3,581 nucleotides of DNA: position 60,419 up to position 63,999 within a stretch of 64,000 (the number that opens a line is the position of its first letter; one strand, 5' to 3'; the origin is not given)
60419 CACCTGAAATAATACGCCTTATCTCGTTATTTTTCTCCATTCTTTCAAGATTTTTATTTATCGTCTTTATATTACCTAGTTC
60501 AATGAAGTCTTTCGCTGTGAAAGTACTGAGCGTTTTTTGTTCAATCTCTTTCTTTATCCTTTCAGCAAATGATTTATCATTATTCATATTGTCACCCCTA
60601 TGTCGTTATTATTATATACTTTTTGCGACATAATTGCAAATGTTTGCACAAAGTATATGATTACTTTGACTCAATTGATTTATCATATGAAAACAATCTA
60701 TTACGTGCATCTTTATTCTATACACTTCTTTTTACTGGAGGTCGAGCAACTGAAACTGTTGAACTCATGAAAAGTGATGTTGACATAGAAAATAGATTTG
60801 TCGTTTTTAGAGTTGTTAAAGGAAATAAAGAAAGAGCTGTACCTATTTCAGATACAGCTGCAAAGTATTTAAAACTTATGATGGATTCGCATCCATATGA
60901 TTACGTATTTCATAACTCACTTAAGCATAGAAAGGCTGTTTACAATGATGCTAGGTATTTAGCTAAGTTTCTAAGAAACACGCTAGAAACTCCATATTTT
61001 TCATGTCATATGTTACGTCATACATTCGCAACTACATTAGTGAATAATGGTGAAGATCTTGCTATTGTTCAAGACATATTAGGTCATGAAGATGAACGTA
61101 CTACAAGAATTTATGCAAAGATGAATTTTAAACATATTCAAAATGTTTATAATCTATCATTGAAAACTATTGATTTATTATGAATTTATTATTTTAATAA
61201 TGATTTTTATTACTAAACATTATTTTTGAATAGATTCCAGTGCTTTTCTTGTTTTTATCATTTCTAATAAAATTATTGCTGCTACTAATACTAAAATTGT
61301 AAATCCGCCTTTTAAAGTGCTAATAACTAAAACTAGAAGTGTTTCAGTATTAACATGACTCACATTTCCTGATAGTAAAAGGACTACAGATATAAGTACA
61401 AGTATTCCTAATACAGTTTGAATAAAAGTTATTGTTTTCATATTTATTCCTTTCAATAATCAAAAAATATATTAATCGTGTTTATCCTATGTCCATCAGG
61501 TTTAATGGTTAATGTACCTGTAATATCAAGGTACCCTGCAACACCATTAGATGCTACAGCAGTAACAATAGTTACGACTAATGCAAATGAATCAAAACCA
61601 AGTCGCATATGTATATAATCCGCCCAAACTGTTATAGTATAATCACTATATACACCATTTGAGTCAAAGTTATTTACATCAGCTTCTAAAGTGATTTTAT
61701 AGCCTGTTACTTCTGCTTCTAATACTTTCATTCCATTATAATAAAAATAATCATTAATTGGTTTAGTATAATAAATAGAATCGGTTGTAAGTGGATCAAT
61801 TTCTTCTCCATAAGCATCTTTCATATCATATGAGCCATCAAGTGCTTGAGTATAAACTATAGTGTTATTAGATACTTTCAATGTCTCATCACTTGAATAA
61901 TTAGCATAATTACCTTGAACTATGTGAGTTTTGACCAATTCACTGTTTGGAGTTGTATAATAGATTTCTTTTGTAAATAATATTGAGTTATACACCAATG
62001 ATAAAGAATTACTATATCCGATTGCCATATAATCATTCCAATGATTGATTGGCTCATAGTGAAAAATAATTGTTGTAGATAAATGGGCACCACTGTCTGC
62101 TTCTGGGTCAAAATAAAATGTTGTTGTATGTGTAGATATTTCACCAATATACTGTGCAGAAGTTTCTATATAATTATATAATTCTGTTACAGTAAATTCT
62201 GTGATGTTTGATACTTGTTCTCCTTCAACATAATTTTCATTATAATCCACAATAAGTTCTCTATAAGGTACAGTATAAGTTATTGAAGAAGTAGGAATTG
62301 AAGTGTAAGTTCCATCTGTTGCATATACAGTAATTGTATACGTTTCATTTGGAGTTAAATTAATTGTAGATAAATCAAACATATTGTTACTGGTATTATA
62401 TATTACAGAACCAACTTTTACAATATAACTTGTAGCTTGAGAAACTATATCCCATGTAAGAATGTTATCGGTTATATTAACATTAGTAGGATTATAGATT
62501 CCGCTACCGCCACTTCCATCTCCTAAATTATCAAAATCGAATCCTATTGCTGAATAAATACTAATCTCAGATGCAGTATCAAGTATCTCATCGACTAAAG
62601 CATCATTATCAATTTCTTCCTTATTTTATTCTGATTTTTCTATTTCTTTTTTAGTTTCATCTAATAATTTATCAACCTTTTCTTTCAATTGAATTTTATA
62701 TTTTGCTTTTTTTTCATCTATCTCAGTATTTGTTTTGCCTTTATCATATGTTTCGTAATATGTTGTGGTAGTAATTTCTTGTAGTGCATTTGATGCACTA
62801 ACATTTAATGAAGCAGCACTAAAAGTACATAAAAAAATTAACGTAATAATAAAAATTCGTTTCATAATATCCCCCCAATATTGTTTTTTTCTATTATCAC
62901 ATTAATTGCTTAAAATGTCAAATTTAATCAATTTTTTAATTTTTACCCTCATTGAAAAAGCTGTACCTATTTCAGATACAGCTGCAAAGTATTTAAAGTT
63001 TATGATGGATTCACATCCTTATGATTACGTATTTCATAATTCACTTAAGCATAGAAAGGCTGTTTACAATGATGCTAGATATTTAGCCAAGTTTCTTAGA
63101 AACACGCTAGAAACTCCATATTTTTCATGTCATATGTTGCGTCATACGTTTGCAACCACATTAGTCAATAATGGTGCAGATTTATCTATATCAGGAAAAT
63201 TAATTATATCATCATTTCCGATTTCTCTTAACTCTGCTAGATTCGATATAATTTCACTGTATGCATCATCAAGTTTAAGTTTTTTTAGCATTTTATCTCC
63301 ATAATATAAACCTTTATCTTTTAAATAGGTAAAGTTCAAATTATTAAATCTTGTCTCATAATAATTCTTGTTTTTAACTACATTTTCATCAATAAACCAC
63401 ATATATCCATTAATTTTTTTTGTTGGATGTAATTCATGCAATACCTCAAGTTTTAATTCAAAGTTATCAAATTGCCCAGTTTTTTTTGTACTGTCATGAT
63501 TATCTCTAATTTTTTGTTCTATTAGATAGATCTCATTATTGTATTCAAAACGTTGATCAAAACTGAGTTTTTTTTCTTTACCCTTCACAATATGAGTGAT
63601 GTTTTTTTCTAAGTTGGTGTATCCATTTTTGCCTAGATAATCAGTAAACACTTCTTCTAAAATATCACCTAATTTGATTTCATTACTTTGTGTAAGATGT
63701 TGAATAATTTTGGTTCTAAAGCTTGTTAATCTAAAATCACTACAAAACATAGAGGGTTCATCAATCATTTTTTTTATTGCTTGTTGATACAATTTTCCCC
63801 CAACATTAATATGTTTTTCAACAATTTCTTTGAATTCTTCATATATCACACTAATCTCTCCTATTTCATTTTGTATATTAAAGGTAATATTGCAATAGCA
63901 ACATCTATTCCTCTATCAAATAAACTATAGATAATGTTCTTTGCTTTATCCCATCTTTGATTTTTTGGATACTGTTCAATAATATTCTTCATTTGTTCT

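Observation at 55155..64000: Mosaic accessory island downstream of opp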

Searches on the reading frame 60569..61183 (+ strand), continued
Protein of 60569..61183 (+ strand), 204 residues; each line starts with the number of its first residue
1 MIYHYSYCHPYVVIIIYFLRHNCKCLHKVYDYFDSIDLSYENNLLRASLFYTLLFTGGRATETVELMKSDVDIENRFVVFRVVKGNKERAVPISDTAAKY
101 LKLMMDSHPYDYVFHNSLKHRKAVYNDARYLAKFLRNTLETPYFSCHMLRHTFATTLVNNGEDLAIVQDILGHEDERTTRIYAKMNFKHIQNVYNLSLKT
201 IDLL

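Call 58: search_protein_families(library=padloc, proteins=[L006:3435-5564:-, L006:2143-3420:-, L006:827-2071:-, L006:7389-7862:-, L006:7852-8379:-, L006:8480-9019:-, L007:4621-6345:-, L007:2411-4615:-, L008:407-1846:-, L008:1847-2809:-], max_evalue=0.001)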
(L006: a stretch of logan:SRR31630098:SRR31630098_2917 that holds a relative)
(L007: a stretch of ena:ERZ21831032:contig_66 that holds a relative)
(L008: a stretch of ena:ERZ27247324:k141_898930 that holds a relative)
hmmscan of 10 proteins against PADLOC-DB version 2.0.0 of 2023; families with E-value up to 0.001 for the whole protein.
L006:3435-5564:- (709 aa): 2 families
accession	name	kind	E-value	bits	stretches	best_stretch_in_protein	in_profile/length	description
PDLC03419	REase_II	-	2.9e-12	43.7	1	8-144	7-136/695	Type II restriction enzyme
PDLC03485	REase_II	-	1e-09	35.4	1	28-130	28-117/611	Type II restriction enzyme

L006:2143-3420:- (425 aa): 0 families

L006:827-2071:- (414 aa): 63 families (the best 25 are shown)
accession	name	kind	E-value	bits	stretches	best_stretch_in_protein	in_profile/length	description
PDLC02649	DrmMII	-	9.7e-143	474.1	1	3-411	6-420/422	DrmMII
PDLC03232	MTase_II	-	1.6e-103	345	1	3-412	5-463/465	Type II methyltransferase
PDLC03234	MTase_II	-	1.8e-80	269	1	1-412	4-369/375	Type II methyltransferase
PDLC03378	MTase_II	-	1.7e-77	259.1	1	2-413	3-334/344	Type II methyltransferase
PDLC03326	MTase_II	-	1.4e-67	226.6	2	83-410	52-377/412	Type II methyltransferase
PDLC02656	DrmMII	-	5.8e-60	201.5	2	3-249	6-237/491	DrmMII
PDLC03272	MTase_II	-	1e-56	190.8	1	1-410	74-391/407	Type II methyltransferase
PDLC00033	DruM2|DruM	-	6.7e-53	178.3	2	82-409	68-364/368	DNA cytosine methylase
PDLC02648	DrmMII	-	2.6e-52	176.2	1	3-410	23-452/468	DrmMII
PDLC00026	DruM2|DruM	-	1.7e-51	173.8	1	3-411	6-320/336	DNA cytosine methylase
PDLC03237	MTase_II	-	7.9e-51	171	2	4-233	796-991/1036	Type II methyltransferase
PDLC00030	DruM2|DruM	-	6.8e-50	168.3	1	2-410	6-365/380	DNA cytosine methylase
PDLC00027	DruM2|DruM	-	2e-45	153.7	1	107-410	71-352/361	DNA cytosine methylase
PDLC00031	DruM2|DruM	-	7.1e-44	148.4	1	2-408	12-350/361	DNA cytosine methylase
PDLC03225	MTase_II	-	9.9e-43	144.7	3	179-406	365-595/615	Type II methyltransferase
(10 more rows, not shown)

L006:7389-7862:- (157 aa): 0 families

L006:7852-8379:- (175 aa): 0 families

L006:8480-9019:- (179 aa): 0 families

L007:4621-6345:- (574 aa): 0 families

L007:2411-4615:- (734 aa): 2 families
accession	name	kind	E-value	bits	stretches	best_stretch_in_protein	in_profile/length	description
PDLC04135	mad3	-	2.6e-25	87.8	2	112-198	252-340/374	mads_3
PDLC04140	mad8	-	0.00043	17.9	0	16-54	16-57/314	mads_8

L008:407-1846:- (479 aa): 0 families

L008:1847-2809:- (320 aa): 0 families

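Call 91: find_encoding_contigs(protein=P0122, flank=10000, max_places=3)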
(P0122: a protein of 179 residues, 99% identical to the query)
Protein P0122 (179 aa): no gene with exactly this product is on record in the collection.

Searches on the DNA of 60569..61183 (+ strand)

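Call 69: search_rna_families(sources=[L004, L005, L006, L007, L008], threshold=gathering)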
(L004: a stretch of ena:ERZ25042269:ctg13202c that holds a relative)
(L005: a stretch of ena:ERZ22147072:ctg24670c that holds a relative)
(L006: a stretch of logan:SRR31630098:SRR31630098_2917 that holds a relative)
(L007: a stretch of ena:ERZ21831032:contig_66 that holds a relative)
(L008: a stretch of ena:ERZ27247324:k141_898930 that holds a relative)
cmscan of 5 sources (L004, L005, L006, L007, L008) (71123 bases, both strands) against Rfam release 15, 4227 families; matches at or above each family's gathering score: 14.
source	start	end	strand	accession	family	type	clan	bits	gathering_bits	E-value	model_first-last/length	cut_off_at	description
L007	11207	11277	-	RF00005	tRNA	Gene; tRNA;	CL00001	73.2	29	4.5e-14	1-71/71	no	tRNA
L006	9455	9525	-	RF00005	tRNA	Gene; tRNA;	CL00001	72.1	29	9.1e-14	1-71/71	no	tRNA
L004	13997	14070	-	RF00005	tRNA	Gene; tRNA;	CL00001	70.5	29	2.6e-13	1-71/71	no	tRNA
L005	14691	14764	-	RF00005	tRNA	Gene; tRNA;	CL00001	70.5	29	2.6e-13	1-71/71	no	tRNA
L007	11290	11363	-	RF00005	tRNA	Gene; tRNA;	CL00001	70.5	29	2.6e-13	1-71/71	no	tRNA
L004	13916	13986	-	RF00005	tRNA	Gene; tRNA;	CL00001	66.5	29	3.1e-12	1-71/71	no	tRNA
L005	14610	14680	-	RF00005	tRNA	Gene; tRNA;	CL00001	66.5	29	3.1e-12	1-71/71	no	tRNA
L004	14080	14153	-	RF00005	tRNA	Gene; tRNA;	CL00001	64.2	29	1.3e-11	1-71/71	no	tRNA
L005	14773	14846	-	RF00005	tRNA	Gene; tRNA;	CL00001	64.2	29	1.3e-11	1-71/71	no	tRNA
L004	14211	14283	-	RF00005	tRNA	Gene; tRNA;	CL00001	61.9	29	5.9e-11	1-71/71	no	tRNA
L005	14904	14976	-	RF00005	tRNA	Gene; tRNA;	CL00001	61.9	29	5.9e-11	1-71/71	no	tRNA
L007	11507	11579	-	RF00005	tRNA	Gene; tRNA;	CL00001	61.9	29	5.9e-11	1-71/71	no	tRNA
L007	11368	11441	-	RF00005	tRNA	Gene; tRNA;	CL00001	60.8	29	1.2e-10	1-71/71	no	tRNA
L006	9547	9593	-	RF00005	tRNA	Gene; tRNA;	CL00001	34.1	29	0.0026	26-71/71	5'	tRNA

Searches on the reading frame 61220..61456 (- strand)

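Call 3: search_protein_families(library=pfam, proteins=[window:61220-61456:-], max_evalue=0.01)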
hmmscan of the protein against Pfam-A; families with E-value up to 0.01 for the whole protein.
window:61220-61456:- (78 aa): 0 families

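Call 4: search_protein_families(library=padloc, proteins=[window:61220-61456:-], max_evalue=0.01)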
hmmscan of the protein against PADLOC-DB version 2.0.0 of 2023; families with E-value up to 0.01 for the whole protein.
window:61220-61456:- (78 aa): 0 families

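Call 16: search_protein_families(library=ncbifam, proteins=[window:61220-61456:-], max_evalue=0.01)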
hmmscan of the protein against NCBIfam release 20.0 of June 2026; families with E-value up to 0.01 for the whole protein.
window:61220-61456:- (78 aa): 0 families

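Call 22: search_protein_families(library=pfam, proteins=[window:61220-61456:-], max_evalue=10)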
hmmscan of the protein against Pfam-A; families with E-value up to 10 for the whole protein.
window:61220-61456:- (78 aa): 4 families
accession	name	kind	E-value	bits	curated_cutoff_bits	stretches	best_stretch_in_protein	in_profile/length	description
PF01616.22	Orbi_NS3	-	0.068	13.2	27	1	6-74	79-148/179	Orbivirus NS3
PF14110.11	DUF4282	-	0.11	13.5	27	1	7-75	8-70/86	Domain of unknown function (DUF4282)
PF25369.1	SH3_VIII-1_N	-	0.17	11.8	27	1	23-41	25-43/45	Myosin-1-like, N-terminal SH3 domain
PF04688.18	Holin_SPP1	-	0.21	12.2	27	1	6-61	2-50/74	SPP1 phage holin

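Call 28: search_protein_families(library=phrogs, proteins=[window:61220-61456:-], max_evalue=0.01)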
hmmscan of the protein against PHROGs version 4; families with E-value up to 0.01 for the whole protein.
window:61220-61456:- (78 aa): 0 families

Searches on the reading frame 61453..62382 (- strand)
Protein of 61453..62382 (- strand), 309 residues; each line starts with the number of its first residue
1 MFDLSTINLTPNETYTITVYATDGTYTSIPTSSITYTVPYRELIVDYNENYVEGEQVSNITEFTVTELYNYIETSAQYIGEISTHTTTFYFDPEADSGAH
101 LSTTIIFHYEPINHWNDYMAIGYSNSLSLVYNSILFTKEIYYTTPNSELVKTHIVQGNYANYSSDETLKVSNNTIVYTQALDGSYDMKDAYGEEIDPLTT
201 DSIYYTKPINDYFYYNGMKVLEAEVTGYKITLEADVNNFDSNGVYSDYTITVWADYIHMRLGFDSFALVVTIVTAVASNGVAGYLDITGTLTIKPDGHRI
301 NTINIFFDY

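Call 3: search_protein_families(library=pfam, proteins=[window:61453-62382:-], max_evalue=0.01)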
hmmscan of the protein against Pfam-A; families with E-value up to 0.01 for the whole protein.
window:61453-62382:- (309 aa): 0 families

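Call 4: search_protein_families(library=padloc, proteins=[window:61453-62382:-], max_evalue=0.01)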
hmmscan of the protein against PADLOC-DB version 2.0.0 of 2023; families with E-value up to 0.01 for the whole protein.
window:61453-62382:- (309 aa): 0 families

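Call 16: search_protein_families(library=ncbifam, proteins=[window:61453-62382:-], max_evalue=0.01)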
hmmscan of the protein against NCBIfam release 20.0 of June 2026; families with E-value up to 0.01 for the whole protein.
window:61453-62382:- (309 aa): 0 families

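Call 22: search_protein_families(library=pfam, proteins=[window:61453-62382:-], max_evalue=10)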
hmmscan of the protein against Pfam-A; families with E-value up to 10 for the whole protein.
window:61453-62382:- (309 aa): 1 family
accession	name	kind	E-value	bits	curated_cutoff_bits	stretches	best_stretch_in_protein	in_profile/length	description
PF00041.27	fn3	-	0.064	13.9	25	1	8-35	55-81/84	Fibronectin type III domain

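Call 82: search_dna_similar(query=window:61453-62382:-, collection=phages, mode=protein, max_rows=8, max_evalue=0.001)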
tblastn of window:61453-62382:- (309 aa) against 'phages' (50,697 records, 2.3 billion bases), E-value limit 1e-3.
No match.

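Call 83: find_related_loci(query=window:61453-62382:-, collection=viral_contigs, flank=5000)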
Query window:61453-62382:- (309 aa) in viral_contigs; peptide patterns used: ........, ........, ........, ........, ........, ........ (x = any residue, [..] = any of these).
No stretch of DNA in the collection matches any of the patterns.

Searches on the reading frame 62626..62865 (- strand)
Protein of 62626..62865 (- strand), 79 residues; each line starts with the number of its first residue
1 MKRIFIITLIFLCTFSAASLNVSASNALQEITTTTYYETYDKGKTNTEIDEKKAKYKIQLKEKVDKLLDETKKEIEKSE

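Call 16: search_protein_families(library=ncbifam, proteins=[window:62626-62865:-], max_evalue=0.01)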
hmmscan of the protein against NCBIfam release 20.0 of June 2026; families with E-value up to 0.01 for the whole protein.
window:62626-62865:- (79 aa): 1 family
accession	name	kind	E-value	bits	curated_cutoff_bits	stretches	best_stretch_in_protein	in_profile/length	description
NF053819.1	EF0750_LPXTG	subfamily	0.0023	18.4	47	1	1-63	1-68/105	EF2685/EF0750 family sortase-dependent surface protein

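Call 22: search_protein_families(library=pfam, proteins=[window:62626-62865:-], max_evalue=10)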
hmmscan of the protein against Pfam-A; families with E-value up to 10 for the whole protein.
window:62626-62865:- (79 aa): 6 families
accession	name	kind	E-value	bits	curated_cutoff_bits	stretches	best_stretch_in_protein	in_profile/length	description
PF02169.21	LPP20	-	0.012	16.5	25.9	1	15-74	18-76/97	LPP20 lipoprotein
PF02937.20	COX6C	-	0.051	14.1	22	1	5-51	18-63/70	Cytochrome c oxidase subunit VIc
PF22700.2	MVD-like_N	-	0.064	13.3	27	1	20-76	22-77/157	Diphosphomevalonate decarboxylase-like N-terminal domain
PF17313.7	DUF5359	-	0.079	13.4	25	1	3-46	10-50/56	Family of unknown function (DUF5359)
PF14347.11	DUF4399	-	0.096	13.5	28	1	23-61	30-68/91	Domain of unknown function (DUF4399)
PF01099.22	Uteroglobin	-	0.34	11.8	24.8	1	5-77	5-79/90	Uteroglobin family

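Call 28: search_protein_families(library=phrogs, proteins=[window:62626-62865:-], max_evalue=0.01)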
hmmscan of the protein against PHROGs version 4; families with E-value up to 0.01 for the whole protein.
window:62626-62865:- (79 aa): 0 families

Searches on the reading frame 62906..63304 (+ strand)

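Call 3: search_protein_families(library=pfam, proteins=[window:62906-63304:+], max_evalue=0.01)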
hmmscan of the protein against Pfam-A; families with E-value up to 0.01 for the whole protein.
window:62906-63304:+ (132 aa): 1 family
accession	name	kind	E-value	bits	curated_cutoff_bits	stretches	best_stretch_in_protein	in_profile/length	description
PF00589.27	Phage_integrase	-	3.2e-11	43.8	27.1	1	17-94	66-148/172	Phage integrase family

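Call 4: search_protein_families(library=padloc, proteins=[window:62906-63304:+], max_evalue=0.01)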
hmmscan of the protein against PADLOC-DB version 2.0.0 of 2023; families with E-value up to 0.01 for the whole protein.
window:62906-63304:+ (132 aa): 0 families

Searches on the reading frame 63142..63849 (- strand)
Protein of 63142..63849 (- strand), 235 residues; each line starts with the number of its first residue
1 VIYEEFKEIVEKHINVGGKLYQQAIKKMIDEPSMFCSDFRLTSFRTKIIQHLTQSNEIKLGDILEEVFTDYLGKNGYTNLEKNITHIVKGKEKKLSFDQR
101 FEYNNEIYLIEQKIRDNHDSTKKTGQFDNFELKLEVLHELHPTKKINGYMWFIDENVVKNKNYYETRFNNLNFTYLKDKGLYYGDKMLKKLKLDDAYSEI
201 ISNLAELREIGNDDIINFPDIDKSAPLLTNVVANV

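Call 3: search_protein_families(library=pfam, proteins=[window:63142-63849:-], max_evalue=0.01)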
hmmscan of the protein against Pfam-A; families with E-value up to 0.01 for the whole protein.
window:63142-63849:- (235 aa): 0 families

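Call 4: search_protein_families(library=padloc, proteins=[window:63142-63849:-], max_evalue=0.01)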
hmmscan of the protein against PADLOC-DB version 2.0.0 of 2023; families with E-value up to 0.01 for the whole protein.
window:63142-63849:- (235 aa): 1 family
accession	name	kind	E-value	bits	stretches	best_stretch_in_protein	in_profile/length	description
PDLC03497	REase_II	-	1e-38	131.5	1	1-213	1-212/290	Type II restriction enzyme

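Call 16: search_protein_families(library=ncbifam, proteins=[window:63142-63849:-], max_evalue=0.01)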
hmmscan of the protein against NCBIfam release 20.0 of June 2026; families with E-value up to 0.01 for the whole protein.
window:63142-63849:- (235 aa): 1 family
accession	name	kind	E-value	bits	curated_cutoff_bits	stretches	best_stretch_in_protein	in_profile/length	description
NF045832.1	restrict_HpyAIV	equivalog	2.9e-59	200.7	160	1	1-228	1-231/269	HpyAIV family type II restriction enzyme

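Call 28: search_protein_families(library=phrogs, proteins=[window:63142-63849:-], max_evalue=0.01)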
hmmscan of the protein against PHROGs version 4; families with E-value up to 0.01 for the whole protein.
window:63142-63849:- (235 aa): 0 families

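Call 72: search_dna_similar(query=window:63142-63849:-, collection=plasmids, mode=protein, max_rows=10)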
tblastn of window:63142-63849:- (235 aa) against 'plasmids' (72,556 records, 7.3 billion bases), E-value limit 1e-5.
No match.

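Call 96: search_solved_structures(query=window:63142-63849:-, max_evalue=1)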
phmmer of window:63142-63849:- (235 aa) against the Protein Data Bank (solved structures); distinct sequences matched with E-value up to 1: 0.

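Call 97: search_dna_similar(query=window:63142-63849:-, collection=phages, mode=protein, max_rows=8, max_evalue=0.001)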
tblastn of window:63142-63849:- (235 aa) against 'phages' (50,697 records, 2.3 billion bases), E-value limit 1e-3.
No match.

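Call 98: find_related_loci(query=window:63142-63849:-, collection=viral_contigs, flank=4000)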
Query window:63142-63849:- (235 aa) in viral_contigs; peptide patterns used: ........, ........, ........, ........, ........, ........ (x = any residue, [..] = any of these).
20 stretches matched a pattern, but none encodes a relative of the query by tblastn (E <= 1e-3).
